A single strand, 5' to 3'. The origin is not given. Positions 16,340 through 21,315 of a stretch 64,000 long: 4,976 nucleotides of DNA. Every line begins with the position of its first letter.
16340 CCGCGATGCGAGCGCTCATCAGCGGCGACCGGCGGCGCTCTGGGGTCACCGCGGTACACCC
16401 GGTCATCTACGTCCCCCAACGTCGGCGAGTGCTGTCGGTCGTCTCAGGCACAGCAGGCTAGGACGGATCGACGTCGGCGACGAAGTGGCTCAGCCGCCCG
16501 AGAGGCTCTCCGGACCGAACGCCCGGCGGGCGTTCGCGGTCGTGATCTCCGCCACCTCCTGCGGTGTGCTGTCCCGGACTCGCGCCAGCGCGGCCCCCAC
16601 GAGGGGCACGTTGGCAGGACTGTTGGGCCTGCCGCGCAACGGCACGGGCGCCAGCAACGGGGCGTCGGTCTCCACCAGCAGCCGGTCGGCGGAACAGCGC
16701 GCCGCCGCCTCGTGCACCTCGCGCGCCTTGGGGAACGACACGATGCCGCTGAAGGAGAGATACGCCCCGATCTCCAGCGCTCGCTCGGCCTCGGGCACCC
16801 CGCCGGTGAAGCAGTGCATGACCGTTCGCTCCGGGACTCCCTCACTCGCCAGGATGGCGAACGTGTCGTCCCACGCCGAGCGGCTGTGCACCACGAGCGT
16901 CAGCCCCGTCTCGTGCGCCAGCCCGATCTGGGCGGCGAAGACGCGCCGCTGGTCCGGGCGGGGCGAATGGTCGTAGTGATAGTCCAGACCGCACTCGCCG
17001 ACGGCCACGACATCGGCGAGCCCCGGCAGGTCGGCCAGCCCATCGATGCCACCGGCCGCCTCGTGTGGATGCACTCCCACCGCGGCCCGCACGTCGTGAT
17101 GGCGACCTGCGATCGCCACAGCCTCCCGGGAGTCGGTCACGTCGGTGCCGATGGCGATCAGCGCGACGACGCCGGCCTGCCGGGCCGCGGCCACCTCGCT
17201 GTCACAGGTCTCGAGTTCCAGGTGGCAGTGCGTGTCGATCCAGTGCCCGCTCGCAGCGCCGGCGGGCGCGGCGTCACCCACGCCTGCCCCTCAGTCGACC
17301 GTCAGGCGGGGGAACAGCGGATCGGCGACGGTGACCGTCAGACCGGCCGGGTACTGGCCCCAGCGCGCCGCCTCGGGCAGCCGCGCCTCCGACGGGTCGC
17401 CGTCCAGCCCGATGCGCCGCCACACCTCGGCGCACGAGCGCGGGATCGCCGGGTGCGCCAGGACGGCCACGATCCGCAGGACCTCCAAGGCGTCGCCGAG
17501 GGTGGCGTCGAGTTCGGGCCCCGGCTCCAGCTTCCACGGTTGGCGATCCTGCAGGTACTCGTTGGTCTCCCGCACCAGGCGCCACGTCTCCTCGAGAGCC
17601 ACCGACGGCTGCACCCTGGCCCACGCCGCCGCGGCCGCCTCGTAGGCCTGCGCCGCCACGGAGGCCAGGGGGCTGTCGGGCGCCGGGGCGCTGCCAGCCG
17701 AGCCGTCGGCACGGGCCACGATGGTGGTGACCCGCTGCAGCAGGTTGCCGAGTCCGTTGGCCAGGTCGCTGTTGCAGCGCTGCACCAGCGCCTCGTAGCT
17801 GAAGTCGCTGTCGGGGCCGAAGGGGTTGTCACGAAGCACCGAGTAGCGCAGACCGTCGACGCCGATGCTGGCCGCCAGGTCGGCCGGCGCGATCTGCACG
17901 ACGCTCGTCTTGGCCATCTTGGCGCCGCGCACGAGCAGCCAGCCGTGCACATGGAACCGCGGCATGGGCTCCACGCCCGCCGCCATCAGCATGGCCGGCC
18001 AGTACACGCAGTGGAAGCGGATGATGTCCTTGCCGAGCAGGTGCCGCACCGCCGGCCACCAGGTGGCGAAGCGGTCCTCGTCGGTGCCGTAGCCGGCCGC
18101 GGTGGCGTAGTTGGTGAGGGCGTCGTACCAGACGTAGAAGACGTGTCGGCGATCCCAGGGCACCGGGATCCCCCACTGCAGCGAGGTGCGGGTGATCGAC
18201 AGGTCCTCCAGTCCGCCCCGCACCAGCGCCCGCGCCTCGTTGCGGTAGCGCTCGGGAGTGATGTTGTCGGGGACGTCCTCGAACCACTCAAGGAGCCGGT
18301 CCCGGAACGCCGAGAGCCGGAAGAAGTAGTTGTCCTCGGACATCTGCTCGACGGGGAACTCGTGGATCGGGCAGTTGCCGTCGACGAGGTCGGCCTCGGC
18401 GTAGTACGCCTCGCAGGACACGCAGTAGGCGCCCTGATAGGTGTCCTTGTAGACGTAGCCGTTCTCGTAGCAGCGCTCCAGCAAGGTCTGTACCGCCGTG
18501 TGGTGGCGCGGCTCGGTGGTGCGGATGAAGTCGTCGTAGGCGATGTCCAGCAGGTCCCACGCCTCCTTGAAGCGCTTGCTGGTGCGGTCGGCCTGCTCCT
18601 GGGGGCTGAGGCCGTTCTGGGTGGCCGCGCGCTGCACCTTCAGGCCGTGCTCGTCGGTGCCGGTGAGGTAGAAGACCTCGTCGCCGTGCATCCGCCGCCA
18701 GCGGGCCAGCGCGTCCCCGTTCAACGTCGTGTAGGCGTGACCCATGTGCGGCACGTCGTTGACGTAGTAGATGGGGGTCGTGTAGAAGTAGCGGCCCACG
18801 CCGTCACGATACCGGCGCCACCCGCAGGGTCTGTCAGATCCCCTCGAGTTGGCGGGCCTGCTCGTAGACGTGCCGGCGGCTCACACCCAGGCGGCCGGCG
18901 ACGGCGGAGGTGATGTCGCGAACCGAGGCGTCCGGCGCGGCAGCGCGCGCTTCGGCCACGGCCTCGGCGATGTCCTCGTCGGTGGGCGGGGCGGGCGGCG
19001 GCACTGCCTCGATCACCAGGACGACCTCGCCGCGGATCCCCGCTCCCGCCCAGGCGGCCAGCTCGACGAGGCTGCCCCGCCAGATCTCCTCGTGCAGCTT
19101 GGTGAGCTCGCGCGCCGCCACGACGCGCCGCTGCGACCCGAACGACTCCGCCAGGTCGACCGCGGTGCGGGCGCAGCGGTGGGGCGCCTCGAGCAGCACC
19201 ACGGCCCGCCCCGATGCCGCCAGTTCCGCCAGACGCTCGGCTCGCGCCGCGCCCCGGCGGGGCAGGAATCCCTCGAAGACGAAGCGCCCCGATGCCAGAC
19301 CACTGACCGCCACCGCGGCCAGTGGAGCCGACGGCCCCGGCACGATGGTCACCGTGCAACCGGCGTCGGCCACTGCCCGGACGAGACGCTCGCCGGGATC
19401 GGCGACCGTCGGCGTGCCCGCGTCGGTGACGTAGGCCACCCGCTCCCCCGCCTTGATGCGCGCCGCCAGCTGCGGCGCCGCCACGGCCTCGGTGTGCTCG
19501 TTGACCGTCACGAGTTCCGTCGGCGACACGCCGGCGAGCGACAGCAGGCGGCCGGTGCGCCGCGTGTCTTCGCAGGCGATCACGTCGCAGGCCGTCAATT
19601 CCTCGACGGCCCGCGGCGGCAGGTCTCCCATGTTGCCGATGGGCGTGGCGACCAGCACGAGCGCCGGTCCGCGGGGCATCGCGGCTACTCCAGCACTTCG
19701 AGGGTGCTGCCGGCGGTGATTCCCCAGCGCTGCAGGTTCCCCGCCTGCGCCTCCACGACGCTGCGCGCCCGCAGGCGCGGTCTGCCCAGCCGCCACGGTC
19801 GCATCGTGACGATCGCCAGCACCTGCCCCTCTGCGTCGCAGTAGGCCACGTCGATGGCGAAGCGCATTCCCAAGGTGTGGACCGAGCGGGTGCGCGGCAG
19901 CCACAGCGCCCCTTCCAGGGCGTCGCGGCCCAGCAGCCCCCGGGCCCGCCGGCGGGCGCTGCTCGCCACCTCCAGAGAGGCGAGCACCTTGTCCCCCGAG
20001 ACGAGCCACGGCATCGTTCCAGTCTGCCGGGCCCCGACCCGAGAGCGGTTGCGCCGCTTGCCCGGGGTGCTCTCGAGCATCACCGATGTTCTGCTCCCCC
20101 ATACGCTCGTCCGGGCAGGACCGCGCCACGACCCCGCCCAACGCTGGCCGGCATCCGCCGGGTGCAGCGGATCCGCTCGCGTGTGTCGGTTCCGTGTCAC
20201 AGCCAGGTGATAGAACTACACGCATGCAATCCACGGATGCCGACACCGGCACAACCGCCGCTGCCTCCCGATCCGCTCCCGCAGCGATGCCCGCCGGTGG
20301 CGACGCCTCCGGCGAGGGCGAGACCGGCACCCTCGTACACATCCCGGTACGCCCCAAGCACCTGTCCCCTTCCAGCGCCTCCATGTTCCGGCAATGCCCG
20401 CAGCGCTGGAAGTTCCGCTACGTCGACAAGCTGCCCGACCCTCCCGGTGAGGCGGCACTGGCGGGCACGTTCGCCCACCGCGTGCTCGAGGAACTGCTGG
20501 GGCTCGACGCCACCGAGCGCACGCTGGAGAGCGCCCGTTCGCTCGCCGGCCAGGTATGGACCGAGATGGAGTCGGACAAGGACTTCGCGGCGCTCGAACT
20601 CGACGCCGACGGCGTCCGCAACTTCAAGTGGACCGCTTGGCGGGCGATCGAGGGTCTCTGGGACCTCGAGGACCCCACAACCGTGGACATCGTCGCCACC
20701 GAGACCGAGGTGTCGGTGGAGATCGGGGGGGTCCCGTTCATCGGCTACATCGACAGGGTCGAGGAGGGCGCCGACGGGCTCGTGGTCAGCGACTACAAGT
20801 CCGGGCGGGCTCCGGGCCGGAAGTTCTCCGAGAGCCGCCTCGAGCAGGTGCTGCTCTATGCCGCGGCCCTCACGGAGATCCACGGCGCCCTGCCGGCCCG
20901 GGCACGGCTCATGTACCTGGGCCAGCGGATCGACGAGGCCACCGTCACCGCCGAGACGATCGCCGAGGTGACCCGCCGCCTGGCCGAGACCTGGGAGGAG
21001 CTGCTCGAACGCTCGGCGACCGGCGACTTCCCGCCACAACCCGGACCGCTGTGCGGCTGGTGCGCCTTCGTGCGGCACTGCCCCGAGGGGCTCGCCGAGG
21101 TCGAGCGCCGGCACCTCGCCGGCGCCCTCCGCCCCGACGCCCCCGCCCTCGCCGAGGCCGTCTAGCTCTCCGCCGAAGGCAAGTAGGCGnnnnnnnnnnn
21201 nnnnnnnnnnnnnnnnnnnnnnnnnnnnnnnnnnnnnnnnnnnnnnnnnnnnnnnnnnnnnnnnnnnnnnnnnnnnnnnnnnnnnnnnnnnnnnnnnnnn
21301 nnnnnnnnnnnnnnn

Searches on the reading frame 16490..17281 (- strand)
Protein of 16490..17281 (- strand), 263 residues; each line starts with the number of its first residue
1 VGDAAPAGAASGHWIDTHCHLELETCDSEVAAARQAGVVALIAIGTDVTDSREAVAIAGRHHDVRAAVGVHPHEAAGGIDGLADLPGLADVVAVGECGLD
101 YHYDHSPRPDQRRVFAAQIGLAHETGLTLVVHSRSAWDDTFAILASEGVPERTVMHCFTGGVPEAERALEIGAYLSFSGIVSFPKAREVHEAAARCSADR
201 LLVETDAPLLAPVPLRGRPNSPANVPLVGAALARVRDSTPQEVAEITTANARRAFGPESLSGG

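Call 28: search_protein_families(library=pfam, proteins=[window:16490-17281:-], max_evalue=0.001)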
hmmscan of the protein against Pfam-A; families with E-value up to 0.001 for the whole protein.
window:16490-17281:- (263 aa): 1 family
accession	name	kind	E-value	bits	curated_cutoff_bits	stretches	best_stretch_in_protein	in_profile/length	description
PF01026.27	TatD_DNase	-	1.1e-71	241.7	27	1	15-256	1-253/253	TatD related DNase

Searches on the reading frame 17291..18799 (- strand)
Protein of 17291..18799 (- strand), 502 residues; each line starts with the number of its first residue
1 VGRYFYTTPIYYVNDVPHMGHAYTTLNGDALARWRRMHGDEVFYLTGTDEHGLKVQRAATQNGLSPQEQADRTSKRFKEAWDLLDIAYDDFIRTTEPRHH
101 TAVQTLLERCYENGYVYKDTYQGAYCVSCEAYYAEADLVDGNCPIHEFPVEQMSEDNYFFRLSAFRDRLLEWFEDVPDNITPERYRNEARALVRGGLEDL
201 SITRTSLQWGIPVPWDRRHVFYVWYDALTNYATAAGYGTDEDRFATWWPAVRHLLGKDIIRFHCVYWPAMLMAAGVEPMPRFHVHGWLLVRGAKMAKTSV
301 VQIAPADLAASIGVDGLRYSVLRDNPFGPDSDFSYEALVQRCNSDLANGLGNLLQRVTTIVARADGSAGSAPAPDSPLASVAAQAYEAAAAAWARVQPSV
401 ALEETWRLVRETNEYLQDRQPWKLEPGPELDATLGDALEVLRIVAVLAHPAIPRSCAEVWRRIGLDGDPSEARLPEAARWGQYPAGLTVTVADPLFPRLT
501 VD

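Call 28: search_protein_families(library=pfam, proteins=[window:17291-18799:-], max_evalue=0.001)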
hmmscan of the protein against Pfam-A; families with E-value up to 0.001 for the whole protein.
window:17291-18799:- (502 aa): 4 families
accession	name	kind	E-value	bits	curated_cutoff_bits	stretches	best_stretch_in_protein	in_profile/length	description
PF09334.17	tRNA-synt_1g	-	6e-106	354.9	20.1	2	154-357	180-390/391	tRNA synthetases class I (M)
PF00133.28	tRNA-synt_1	-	8.7e-24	84.5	22.7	3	8-74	29-97/414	tRNA synthetases class I (I, L, M and V)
PF01406.26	tRNA-synt_1e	-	5.8e-08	32.9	27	1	13-133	19-139/301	tRNA synthetases class I (C) catalytic domain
PF19303.5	Anticodon_3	-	6e-07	29.9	23.5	1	399-500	38-136/152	Anticodon binding domain of methionyl tRNA ligase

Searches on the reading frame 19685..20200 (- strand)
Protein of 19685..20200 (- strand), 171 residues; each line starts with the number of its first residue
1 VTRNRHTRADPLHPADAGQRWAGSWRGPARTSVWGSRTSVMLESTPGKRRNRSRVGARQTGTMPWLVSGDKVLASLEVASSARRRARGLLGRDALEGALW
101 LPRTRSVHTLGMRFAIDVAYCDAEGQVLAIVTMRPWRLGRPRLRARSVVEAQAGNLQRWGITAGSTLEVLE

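Call 28: search_protein_families(library=pfam, proteins=[window:19685-20200:-], max_evalue=0.001)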
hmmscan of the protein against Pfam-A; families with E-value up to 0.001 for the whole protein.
window:19685-20200:- (171 aa): 1 family
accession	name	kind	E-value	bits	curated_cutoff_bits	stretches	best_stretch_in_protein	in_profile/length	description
PF02643.20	DUF192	-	2.1e-14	53.9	27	1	75-168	2-95/96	Uncharacterized ACR, COG1430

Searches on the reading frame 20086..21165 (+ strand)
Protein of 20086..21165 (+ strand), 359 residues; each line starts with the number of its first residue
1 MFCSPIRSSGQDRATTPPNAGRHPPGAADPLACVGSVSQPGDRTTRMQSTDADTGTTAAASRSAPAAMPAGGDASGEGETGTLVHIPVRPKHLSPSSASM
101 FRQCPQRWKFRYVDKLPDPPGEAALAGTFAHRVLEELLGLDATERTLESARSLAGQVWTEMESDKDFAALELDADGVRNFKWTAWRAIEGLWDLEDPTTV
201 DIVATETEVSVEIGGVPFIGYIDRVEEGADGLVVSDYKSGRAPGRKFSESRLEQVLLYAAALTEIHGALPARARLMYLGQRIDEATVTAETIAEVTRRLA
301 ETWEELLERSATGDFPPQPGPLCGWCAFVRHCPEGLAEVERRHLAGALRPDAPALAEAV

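Call 28: search_protein_families(library=pfam, proteins=[window:20086-21165:+], max_evalue=0.001)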
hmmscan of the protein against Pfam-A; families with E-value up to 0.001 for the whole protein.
window:20086-21165:+ (359 aa): 3 families
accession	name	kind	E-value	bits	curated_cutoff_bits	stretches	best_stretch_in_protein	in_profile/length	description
PF12705.13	PDDEXK_1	-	3.8e-36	125.7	22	1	92-333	1-247/247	PD-(D/E)XK nuclease superfamily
PF10926.14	DUF2800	-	2e-09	37.5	21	1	93-335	4-235/368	Protein of unknown function (DUF2800)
PF01930.23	Cas_Cas4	-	7.8e-05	23.2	22.7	1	210-332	48-158/160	Domain of unknown function DUF83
